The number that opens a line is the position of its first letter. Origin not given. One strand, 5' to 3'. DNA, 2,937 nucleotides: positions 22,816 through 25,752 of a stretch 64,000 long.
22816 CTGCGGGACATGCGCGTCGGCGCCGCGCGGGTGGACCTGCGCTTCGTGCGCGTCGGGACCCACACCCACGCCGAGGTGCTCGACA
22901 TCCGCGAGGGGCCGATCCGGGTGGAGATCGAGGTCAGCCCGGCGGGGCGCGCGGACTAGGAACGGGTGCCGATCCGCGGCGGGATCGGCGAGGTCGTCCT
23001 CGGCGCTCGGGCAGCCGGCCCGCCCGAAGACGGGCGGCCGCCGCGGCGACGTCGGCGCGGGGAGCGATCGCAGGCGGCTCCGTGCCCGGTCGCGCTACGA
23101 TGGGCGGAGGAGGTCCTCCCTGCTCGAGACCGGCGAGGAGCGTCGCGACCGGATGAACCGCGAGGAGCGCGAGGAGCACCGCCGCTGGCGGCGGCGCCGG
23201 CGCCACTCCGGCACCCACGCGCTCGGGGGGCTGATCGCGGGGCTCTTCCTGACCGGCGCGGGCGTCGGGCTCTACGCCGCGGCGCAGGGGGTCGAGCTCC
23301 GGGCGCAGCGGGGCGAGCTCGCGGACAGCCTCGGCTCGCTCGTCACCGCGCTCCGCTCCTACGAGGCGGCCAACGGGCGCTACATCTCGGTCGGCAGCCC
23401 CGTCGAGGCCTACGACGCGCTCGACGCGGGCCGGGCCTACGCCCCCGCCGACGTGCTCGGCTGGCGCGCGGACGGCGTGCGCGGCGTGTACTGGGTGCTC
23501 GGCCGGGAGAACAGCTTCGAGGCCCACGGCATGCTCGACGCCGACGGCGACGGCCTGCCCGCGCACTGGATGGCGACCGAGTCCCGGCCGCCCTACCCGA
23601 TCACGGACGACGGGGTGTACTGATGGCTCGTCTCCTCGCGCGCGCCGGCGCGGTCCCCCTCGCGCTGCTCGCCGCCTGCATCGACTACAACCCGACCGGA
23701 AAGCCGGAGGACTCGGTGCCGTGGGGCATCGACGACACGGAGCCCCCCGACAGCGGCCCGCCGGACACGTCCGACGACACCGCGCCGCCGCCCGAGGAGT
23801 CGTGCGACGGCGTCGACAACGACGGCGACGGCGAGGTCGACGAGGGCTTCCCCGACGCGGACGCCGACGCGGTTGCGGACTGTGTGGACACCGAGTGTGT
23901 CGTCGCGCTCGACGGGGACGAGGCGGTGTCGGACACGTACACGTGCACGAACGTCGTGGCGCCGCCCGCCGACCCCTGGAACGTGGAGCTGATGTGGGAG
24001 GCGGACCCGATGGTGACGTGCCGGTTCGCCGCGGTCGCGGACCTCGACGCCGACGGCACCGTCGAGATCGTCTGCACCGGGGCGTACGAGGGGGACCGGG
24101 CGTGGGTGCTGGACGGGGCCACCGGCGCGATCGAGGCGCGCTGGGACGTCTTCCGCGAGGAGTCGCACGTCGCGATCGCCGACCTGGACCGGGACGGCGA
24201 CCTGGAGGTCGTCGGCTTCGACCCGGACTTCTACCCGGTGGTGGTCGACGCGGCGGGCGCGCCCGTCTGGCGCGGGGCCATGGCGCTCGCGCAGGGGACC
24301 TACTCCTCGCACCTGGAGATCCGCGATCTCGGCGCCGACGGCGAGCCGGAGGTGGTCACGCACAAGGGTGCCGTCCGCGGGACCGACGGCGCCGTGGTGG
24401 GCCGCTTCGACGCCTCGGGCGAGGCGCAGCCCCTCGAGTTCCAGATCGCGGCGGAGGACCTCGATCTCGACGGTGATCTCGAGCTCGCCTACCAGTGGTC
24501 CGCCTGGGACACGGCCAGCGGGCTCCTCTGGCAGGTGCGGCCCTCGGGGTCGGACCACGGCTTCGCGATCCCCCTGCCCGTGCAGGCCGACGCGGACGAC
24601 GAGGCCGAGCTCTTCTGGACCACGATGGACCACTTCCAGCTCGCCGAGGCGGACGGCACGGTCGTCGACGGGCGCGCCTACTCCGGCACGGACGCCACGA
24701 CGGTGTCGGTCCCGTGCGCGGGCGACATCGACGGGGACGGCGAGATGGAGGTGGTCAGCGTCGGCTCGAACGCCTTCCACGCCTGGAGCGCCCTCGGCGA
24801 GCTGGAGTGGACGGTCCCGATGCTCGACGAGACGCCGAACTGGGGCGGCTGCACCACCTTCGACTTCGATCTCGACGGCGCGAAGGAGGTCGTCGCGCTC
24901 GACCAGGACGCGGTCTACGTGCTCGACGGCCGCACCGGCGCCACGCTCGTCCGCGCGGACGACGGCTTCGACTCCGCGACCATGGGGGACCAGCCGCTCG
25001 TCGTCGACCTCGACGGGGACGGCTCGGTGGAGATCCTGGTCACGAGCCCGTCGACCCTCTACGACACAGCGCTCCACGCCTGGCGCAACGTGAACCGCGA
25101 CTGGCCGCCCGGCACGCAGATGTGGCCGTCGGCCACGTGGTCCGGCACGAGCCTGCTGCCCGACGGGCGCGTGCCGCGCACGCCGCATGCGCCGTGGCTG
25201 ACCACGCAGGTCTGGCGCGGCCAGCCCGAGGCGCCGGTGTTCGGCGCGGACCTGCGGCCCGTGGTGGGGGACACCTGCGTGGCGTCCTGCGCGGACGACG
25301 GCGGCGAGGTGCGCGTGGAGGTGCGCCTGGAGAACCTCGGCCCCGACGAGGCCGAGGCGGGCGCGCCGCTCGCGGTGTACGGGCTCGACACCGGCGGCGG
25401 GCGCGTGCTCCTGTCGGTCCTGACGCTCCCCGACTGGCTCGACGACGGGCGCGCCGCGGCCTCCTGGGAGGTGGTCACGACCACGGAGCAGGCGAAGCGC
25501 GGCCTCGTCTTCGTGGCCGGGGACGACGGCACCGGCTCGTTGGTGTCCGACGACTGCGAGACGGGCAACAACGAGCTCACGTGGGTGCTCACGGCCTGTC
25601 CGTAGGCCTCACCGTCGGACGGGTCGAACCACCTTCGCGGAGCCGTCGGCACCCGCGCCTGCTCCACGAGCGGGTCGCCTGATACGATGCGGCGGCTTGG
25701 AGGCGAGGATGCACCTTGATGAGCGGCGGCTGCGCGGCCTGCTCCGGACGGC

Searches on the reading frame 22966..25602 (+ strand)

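Call 50: search_protein_families(library=pfam, proteins=[window:22966-25602:+], max_evalue=0.00001)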
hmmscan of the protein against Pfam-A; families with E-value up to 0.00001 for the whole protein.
window:22966-25602:+ (879 aa): 1 family
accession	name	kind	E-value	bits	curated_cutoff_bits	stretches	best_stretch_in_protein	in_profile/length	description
PF13517.12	FG-GAP_3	-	3.5e-14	53.6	26.9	0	359-416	1-60/61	FG-GAP-like repeat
